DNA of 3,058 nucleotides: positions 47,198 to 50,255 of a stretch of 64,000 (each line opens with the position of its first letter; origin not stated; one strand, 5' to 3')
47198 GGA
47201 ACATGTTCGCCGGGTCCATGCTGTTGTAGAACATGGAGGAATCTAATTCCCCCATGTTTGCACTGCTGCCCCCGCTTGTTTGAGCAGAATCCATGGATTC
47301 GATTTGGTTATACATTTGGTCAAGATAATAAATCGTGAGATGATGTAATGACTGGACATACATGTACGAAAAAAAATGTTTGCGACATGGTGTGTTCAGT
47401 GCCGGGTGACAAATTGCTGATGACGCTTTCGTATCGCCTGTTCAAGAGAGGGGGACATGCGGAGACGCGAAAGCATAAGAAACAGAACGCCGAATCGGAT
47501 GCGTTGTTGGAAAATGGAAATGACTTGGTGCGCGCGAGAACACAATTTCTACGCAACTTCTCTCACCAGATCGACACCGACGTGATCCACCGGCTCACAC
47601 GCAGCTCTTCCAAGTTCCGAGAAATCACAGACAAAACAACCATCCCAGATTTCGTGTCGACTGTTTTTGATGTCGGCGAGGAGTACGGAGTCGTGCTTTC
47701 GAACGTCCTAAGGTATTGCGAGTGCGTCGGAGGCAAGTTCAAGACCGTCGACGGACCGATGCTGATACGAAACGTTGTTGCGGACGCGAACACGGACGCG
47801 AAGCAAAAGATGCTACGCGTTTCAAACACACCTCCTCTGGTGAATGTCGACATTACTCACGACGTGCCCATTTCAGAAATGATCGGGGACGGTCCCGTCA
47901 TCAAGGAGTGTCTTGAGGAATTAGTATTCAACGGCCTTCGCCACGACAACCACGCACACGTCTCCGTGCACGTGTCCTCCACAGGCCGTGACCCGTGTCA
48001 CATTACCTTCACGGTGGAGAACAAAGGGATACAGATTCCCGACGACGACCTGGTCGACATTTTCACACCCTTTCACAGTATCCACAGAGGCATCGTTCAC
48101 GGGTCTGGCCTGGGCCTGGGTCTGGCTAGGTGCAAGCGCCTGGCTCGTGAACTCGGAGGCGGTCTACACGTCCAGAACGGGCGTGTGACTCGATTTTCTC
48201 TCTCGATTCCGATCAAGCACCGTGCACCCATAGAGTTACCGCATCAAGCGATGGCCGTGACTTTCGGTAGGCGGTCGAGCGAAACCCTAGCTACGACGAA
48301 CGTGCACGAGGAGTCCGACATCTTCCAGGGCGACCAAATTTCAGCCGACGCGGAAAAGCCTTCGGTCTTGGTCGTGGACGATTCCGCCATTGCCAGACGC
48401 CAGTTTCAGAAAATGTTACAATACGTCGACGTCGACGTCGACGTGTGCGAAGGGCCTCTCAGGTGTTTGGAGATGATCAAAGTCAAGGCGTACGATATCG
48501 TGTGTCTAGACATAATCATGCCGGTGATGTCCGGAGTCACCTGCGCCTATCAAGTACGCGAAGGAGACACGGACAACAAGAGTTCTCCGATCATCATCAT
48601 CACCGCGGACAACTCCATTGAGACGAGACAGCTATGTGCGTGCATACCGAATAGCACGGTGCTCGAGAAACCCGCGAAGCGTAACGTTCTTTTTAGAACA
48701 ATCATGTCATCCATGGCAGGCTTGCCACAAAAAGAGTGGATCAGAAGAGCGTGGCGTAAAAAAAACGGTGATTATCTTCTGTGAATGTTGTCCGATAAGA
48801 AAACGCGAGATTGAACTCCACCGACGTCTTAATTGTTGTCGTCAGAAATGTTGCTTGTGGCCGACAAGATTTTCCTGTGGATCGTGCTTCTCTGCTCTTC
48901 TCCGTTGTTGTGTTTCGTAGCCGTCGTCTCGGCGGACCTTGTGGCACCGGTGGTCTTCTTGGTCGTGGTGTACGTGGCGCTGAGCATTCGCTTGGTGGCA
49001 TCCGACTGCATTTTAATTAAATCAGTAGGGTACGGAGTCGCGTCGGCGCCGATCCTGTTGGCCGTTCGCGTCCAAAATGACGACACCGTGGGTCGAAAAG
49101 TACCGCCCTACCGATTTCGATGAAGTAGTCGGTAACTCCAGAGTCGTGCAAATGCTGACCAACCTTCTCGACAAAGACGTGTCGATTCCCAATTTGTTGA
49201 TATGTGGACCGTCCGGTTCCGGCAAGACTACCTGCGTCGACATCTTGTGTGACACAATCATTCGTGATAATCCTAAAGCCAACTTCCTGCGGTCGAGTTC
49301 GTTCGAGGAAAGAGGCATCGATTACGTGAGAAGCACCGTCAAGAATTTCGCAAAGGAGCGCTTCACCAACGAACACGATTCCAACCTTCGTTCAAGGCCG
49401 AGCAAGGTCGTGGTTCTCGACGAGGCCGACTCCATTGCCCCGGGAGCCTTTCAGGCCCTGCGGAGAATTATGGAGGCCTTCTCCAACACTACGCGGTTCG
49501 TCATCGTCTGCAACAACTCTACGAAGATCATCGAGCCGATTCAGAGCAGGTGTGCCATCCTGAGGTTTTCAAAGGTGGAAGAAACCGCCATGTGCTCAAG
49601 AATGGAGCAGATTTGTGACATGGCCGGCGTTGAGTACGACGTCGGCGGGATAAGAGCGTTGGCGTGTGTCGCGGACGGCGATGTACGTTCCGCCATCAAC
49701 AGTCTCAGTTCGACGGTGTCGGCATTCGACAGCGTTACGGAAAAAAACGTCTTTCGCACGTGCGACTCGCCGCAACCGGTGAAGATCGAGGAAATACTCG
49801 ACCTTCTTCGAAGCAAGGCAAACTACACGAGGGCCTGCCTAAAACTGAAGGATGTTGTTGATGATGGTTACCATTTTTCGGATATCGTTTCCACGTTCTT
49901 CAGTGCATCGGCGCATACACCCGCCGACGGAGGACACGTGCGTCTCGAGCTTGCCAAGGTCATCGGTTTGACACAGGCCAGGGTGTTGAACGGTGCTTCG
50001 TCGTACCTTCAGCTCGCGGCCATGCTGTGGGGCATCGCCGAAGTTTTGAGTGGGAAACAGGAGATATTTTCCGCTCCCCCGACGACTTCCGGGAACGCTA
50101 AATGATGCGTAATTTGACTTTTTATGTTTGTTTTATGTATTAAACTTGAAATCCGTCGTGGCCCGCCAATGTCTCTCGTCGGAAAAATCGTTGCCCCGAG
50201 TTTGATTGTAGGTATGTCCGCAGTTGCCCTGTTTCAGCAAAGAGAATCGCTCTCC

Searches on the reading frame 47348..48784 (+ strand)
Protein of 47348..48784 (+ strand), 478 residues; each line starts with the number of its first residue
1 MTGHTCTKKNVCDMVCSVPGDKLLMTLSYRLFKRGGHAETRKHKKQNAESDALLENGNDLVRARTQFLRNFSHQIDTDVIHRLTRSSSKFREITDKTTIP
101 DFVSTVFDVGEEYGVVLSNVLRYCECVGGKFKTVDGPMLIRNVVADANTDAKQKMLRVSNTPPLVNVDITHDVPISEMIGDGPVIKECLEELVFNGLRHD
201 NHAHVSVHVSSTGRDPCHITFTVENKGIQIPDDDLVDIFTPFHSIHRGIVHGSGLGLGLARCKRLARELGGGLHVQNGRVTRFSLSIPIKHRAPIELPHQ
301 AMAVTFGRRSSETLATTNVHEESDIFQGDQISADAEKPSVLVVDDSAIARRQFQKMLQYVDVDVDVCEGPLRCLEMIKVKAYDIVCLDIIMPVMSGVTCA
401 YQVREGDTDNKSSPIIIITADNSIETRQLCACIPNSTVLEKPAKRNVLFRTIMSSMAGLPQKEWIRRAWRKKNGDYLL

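Call 78: search_protein_families(library=pfam, proteins=[window:47348-48784:+], max_evalue=0.01)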
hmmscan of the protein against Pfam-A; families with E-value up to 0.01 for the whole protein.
window:47348-48784:+ (478 aa): 2 families
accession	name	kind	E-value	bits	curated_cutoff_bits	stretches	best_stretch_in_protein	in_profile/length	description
PF02518.31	HATPase_c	-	1.5e-17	64.5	26.4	1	181-290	2-110/111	Histidine kinase-, DNA gyrase B-, and HSP90-like ATPase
PF00072.30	Response_reg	-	8.5e-17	61.8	30.2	1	340-451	1-109/111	Response regulator receiver domain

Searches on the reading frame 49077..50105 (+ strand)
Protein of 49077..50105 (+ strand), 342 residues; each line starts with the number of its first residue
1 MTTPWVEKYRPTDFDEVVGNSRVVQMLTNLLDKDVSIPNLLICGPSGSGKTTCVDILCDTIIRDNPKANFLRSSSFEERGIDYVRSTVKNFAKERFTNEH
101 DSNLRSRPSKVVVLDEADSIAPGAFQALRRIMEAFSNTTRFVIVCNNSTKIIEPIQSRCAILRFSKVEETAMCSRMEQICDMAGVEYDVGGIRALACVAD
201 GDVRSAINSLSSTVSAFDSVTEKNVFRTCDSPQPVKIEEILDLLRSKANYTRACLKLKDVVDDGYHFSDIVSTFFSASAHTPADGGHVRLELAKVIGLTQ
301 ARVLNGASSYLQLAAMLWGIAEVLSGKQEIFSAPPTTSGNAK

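Call 78: search_protein_families(library=pfam, proteins=[window:49077-50105:+], max_evalue=0.01)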
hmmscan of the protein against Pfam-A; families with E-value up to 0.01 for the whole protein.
window:49077-50105:+ (342 aa): 18 families
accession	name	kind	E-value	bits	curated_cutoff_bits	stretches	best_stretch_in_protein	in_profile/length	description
PF08542.16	Rep_fac_C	-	1.5e-14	54.6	23.6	1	232-317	1-86/88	Replication factor C C-terminal domain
PF00004.35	AAA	-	6.6e-13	49.7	21.2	1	40-162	1-126/131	ATPase family associated with various cellular activities (AAA)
PF13177.12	DNA_pol3_delta2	-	9.1e-09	35.9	27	1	20-167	2-160/161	DNA polymerase III, delta subunit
PF13401.12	AAA_22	-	5.7e-08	33.6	27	1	40-143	8-118/130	AAA domain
PF03215.21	Rad17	-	3.3e-07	30.9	23.8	1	3-76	7-87/186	Rad17 P-loop domain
PF13191.12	AAA_16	-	2.4e-06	28.6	32.6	1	17-144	2-137/167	AAA ATPase domain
PF07724.20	AAA_2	-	9.9e-06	26.1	27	1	38-134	4-101/166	AAA domain (Cdc48 subfamily)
PF13476.12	AAA_23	-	7.9e-05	23.8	27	1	40-114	22-87/201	AAA domain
PF13173.12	AAA_14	-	0.00011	22.6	27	1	40-151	5-103/129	AAA domain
PF07728.20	AAA_5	-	0.00027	21.4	22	1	39-133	1-91/139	AAA domain (dynein-related subfamily)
PF05621.17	TniB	-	0.00057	19.8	22.4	0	23-55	19-53/189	Bacterial TniB protein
PF00270.35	DEAD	-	0.00078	19.6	26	0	39-56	16-33/167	DEAD/DEAH box helicase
PF25199.1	nSTAND_NTPase5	-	0.0018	18.6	34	0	27-147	28-134/145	Novel STAND NTPase 5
PF13555.12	AAA_29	-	0.0018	18.4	27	1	39-58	24-43/61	P-loop containing region of AAA domain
PF01443.25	Viral_helicase1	-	0.0033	17.7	21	1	42-129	3-80/228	Viral superfamily 1 RNA helicase core domain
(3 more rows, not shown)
